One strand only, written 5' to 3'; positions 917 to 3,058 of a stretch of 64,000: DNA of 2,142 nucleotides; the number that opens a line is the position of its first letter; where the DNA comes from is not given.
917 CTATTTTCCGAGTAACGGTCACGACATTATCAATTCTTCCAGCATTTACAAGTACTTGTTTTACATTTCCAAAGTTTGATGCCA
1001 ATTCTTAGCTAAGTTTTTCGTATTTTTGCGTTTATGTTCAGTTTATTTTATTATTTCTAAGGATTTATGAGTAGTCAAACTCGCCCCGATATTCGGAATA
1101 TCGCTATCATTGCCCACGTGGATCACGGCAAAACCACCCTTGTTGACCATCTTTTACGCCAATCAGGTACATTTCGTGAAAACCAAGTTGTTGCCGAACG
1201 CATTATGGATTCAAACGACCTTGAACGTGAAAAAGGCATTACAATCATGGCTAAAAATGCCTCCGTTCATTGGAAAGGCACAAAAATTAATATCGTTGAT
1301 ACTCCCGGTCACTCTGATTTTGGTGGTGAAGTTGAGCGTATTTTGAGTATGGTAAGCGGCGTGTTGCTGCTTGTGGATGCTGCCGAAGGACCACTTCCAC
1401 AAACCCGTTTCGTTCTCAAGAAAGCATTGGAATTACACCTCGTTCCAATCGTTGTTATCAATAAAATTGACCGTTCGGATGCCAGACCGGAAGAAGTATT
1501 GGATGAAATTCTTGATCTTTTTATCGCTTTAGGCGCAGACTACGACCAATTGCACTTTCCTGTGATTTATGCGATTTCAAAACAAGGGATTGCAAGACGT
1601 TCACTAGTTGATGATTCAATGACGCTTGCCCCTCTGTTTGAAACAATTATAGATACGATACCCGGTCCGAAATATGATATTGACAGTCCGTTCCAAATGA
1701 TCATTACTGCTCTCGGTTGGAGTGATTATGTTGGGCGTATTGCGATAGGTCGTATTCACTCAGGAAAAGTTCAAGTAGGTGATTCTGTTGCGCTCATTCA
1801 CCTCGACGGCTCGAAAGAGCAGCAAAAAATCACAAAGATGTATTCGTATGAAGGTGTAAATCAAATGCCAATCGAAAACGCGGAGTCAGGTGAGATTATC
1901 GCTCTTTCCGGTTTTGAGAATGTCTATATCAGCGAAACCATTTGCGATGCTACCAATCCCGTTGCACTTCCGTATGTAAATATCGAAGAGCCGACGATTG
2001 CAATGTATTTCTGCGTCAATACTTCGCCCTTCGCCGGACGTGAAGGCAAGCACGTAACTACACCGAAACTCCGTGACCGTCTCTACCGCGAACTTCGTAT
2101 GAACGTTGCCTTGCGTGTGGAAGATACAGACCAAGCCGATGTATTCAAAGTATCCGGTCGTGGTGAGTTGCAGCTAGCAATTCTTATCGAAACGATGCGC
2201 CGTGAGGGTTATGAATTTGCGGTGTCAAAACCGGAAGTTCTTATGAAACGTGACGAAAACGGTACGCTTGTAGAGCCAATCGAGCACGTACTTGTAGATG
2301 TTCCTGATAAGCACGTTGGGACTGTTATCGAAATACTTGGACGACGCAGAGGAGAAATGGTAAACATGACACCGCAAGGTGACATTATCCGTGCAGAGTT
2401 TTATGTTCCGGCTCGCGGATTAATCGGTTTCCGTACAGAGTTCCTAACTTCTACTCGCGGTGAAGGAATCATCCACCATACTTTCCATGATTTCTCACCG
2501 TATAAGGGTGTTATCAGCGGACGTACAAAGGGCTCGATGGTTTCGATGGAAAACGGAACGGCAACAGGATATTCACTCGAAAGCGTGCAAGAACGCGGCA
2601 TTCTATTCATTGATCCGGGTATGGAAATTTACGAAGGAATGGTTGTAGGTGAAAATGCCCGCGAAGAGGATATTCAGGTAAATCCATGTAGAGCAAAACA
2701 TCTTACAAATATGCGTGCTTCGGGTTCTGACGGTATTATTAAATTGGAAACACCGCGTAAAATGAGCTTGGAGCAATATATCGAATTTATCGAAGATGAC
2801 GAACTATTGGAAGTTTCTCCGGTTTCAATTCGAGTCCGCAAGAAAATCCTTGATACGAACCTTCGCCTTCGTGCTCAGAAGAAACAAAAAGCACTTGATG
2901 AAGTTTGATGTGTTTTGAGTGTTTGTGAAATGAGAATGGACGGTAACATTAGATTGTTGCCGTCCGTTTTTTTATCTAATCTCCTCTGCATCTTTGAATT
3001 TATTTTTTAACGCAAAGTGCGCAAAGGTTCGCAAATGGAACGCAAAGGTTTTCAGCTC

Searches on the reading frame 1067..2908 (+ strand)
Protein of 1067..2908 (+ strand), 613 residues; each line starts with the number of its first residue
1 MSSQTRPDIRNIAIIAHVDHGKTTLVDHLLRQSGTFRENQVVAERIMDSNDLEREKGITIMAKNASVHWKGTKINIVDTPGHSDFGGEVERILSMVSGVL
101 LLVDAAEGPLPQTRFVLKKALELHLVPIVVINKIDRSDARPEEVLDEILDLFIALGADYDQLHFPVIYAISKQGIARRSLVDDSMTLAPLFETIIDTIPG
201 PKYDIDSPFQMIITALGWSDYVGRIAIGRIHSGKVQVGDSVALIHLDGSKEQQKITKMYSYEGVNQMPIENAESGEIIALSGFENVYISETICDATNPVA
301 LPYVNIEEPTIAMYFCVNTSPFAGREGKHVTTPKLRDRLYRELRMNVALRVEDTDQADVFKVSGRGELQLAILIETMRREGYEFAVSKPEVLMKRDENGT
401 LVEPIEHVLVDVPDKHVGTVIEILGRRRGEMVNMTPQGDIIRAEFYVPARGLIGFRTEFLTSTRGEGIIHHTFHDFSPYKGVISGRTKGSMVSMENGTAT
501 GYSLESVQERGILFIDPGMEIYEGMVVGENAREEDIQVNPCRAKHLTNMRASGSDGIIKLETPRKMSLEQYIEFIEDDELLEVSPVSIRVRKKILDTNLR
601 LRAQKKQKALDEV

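Call 76: find_encoding_contigs(protein=window:1067-2908:+, flank=10000, max_places=1)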
Protein window:1067-2908:+ (613 aa): 5 contigs read that carry it; 1 place shown.
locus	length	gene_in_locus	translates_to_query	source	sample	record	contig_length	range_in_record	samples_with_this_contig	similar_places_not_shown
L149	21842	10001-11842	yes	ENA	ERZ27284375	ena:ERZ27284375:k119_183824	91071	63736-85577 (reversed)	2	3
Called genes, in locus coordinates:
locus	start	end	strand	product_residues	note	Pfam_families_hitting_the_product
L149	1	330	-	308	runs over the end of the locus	PF01613:Flavin_Reduct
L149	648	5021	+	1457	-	PF00092:VWA, PF13519:VWA_2, PF23381:Beta-prop_IFT122_1st, PF24814:WD40_Prp19, PF25173:Beta-prop_WDR3_1st, PF25175:Beta-prop_WDR5, PF25391:WD40_Gbeta, PF23414:Beta-prop_EML_2, +38 more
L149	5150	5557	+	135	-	PF08780:NTase_sub_bind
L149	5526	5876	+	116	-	PF01909:NTP_transf_2 (weak), PF18765:Polbeta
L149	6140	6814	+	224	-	PF00834:Ribul_P_3_epim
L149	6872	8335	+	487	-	PF01406:tRNA-synt_1e, PF09334:tRNA-synt_1g (faint)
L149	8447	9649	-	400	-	PF13439:Glyco_transf_4, PF13579:Glyco_trans_4_4, PF00534:Glycos_transf_1, PF13692:Glyco_trans_1_4, PF13524:Glyco_trans_1_2 (weak)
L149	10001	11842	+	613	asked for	PF00009:GTP_EFTU, PF01926:MMR_HSR1 (faint), PF22042:EF-G_D2, PF03144:GTP_EFTU_D2, PF00679:EFG_C, PF21018:BipA_C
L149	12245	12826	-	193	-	-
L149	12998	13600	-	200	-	PF01330:RuvA_N, PF00633:HHH (faint), PF14520:HHH_5, PF21176:RecR_HhH (faint), PF07499:RuvA_C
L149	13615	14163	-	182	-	PF04383:KilA-N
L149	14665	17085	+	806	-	PF13620:CarboxypepD_reg (weak), PF23591:CILP (faint), PF13715:CarbopepD_reg_2, PF18939:DUF5686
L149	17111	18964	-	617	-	PF01926:MMR_HSR1, PF02421:FeoB_N, PF07670:Gate, PF07664:FeoB_C, PF07670:Gate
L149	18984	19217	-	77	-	PF04023:FeoA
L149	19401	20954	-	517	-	PF02142:MGS, PF01808:AICARFT_IMPCHas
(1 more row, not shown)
